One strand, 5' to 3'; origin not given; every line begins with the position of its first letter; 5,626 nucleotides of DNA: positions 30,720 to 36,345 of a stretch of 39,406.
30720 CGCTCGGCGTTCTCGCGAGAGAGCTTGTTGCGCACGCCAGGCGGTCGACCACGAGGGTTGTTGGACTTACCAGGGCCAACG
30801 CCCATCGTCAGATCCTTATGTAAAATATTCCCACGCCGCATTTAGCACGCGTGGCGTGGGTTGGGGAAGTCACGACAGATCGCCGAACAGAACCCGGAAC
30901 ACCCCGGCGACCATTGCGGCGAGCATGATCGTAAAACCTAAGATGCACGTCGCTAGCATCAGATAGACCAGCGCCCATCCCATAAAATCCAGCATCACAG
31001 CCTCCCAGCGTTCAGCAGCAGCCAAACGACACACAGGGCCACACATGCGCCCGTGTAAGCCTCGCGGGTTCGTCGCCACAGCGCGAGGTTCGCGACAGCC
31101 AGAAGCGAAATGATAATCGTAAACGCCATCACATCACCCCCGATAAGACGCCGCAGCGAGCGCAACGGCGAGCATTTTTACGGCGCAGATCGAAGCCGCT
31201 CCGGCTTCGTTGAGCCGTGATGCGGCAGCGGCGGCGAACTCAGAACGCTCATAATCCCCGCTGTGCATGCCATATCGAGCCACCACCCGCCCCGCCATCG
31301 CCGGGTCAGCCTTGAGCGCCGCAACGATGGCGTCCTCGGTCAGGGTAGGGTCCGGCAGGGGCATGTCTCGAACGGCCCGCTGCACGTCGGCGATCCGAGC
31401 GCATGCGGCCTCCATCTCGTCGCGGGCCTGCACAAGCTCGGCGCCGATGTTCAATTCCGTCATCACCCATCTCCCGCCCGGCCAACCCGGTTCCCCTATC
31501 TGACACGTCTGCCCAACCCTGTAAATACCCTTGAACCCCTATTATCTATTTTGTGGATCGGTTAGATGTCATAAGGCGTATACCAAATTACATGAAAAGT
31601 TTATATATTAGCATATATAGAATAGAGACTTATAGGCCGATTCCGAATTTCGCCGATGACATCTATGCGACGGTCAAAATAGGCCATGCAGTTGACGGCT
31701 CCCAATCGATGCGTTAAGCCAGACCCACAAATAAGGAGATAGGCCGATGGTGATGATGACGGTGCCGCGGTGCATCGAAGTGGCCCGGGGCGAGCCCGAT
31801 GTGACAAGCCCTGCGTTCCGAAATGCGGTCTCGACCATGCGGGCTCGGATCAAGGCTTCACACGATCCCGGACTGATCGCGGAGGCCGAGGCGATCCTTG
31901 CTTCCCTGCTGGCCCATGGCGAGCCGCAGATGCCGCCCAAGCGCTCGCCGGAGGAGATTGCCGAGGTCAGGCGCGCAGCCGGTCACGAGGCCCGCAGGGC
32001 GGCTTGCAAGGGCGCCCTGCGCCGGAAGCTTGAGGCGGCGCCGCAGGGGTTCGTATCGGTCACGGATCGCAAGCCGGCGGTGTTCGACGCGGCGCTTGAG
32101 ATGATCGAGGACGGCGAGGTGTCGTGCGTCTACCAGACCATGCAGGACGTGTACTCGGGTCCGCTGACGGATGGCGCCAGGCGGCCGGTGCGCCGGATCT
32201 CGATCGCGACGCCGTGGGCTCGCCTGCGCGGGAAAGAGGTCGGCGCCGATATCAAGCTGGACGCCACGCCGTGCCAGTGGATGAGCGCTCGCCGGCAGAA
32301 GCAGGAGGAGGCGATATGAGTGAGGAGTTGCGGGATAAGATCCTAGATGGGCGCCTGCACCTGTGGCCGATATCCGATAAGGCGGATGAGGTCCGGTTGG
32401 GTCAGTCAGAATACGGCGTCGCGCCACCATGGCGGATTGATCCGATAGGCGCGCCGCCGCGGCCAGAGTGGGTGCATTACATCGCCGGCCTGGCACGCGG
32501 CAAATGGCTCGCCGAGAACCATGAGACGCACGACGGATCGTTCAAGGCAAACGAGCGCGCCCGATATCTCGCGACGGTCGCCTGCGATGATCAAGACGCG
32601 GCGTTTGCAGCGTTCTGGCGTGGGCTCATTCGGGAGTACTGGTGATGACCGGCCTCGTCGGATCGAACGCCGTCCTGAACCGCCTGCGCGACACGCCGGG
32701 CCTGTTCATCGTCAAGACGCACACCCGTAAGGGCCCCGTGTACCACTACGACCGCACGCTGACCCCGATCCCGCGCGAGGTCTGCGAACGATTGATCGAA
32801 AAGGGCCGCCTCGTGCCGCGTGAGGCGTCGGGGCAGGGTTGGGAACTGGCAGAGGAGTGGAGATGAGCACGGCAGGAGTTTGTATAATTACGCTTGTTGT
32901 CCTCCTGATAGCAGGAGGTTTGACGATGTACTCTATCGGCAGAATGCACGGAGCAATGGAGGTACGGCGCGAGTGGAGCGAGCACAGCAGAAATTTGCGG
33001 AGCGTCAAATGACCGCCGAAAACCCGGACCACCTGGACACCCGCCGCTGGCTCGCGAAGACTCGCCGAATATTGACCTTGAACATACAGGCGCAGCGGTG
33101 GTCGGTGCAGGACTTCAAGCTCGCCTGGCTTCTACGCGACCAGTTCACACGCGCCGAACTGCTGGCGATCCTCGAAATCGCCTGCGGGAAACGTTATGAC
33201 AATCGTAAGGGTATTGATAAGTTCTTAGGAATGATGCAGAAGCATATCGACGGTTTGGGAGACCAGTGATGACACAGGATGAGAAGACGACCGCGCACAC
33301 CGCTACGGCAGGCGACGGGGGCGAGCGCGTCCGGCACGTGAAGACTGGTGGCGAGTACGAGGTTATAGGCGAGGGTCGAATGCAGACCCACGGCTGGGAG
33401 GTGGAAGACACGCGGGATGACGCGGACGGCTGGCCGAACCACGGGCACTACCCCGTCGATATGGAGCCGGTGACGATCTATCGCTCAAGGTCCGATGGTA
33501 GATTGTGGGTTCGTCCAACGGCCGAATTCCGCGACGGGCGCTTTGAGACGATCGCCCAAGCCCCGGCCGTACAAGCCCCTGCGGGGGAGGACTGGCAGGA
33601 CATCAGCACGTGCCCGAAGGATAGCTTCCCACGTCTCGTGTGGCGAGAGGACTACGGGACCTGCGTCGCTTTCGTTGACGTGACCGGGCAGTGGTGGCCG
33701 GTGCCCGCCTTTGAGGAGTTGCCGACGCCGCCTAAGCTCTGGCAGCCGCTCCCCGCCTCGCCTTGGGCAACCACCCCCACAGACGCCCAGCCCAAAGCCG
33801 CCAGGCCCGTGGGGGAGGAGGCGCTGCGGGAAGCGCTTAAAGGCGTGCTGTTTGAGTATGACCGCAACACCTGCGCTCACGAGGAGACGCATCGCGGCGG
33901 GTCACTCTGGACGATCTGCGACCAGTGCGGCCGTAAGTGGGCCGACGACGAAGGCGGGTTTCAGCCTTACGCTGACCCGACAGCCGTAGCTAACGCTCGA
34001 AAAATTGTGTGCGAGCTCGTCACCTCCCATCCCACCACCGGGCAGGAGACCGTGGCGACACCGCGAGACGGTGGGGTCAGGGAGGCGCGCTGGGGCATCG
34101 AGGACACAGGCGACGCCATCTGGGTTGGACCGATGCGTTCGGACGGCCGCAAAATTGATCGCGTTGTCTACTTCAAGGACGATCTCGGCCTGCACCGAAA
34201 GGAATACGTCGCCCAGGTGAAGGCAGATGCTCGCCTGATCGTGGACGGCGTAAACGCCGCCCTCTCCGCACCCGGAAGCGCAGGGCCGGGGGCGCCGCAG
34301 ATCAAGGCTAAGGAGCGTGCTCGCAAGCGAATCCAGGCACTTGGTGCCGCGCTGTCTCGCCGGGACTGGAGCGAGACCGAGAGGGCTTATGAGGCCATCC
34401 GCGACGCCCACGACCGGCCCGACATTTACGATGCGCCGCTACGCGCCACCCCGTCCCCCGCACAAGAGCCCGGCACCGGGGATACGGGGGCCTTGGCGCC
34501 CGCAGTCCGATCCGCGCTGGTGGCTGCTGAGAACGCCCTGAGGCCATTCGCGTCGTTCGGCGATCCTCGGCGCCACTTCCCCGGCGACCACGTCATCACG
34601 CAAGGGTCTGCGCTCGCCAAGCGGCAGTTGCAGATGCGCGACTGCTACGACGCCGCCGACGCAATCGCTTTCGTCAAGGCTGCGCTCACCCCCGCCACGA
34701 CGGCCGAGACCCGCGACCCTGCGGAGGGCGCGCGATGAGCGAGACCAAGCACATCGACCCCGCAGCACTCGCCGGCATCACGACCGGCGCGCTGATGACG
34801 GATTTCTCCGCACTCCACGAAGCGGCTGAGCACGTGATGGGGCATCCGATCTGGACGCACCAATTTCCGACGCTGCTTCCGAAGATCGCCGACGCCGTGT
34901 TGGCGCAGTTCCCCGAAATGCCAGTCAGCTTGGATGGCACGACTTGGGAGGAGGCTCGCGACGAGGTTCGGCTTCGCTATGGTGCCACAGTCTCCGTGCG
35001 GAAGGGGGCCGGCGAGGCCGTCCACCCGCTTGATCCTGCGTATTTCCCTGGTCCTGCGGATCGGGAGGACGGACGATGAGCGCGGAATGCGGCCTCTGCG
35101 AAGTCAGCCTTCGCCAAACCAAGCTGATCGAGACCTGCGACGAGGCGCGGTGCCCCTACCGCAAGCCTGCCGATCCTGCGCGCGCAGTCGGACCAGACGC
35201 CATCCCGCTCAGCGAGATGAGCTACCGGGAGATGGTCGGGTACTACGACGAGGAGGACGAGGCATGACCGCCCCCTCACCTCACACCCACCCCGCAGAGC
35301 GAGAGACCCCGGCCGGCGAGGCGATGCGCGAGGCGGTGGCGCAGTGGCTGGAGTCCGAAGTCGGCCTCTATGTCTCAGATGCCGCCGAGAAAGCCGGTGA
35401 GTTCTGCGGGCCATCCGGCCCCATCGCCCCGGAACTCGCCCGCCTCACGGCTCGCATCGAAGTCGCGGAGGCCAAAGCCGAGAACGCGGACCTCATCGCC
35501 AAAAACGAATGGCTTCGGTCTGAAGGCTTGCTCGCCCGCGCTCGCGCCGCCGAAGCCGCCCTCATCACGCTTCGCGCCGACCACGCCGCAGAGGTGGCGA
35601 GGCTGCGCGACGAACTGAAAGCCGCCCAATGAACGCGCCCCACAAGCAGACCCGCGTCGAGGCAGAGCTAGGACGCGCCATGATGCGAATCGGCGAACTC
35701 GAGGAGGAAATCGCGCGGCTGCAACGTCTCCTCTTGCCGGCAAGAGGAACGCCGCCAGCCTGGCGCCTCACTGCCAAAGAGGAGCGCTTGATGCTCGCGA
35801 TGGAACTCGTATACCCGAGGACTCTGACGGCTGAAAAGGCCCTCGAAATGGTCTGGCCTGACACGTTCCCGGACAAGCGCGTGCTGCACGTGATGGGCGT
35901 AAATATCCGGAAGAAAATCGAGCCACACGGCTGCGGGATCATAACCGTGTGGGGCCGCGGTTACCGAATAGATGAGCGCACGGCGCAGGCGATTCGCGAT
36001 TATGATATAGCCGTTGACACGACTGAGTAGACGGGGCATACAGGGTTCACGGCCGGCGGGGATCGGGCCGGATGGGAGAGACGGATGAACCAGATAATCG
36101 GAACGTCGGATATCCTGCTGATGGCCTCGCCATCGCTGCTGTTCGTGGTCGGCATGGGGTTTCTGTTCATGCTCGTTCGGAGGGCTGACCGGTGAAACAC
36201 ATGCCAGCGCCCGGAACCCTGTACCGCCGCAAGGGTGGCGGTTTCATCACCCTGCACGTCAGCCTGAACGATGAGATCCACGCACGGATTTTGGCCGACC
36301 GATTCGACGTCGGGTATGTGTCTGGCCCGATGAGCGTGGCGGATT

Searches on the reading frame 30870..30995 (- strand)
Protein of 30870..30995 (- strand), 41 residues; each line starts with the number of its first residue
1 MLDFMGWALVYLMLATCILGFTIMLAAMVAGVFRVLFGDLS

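Call 18: search_protein_families(library=phrogs, proteins=[window:30870-30995:-], max_evalue=0.1)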
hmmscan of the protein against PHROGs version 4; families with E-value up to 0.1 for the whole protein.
window:30870-30995:- (41 aa): 1 family
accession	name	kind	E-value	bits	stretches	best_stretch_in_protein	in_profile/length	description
phrog_4198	-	unknown function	0.033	15.5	1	5-36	13-44/98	-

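Call 19: search_protein_families(library=pfam, proteins=[window:30870-30995:-], max_evalue=0.1)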
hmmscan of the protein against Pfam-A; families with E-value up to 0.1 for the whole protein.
window:30870-30995:- (41 aa): 0 families

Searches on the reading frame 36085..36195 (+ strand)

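Call 18: search_protein_families(library=phrogs, proteins=[window:36085-36195:+], max_evalue=0.1)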
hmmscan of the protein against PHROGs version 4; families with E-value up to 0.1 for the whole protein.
window:36085-36195:+ (36 aa): 0 families

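Call 19: search_protein_families(library=pfam, proteins=[window:36085-36195:+], max_evalue=0.1)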
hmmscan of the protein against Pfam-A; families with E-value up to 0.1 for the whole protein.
window:36085-36195:+ (36 aa): 1 family
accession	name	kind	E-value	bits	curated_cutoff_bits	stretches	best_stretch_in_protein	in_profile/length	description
PF03918.19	CcmH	-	0.079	12.7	25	1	8-35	95-122/143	Cytochrome C biogenesis protein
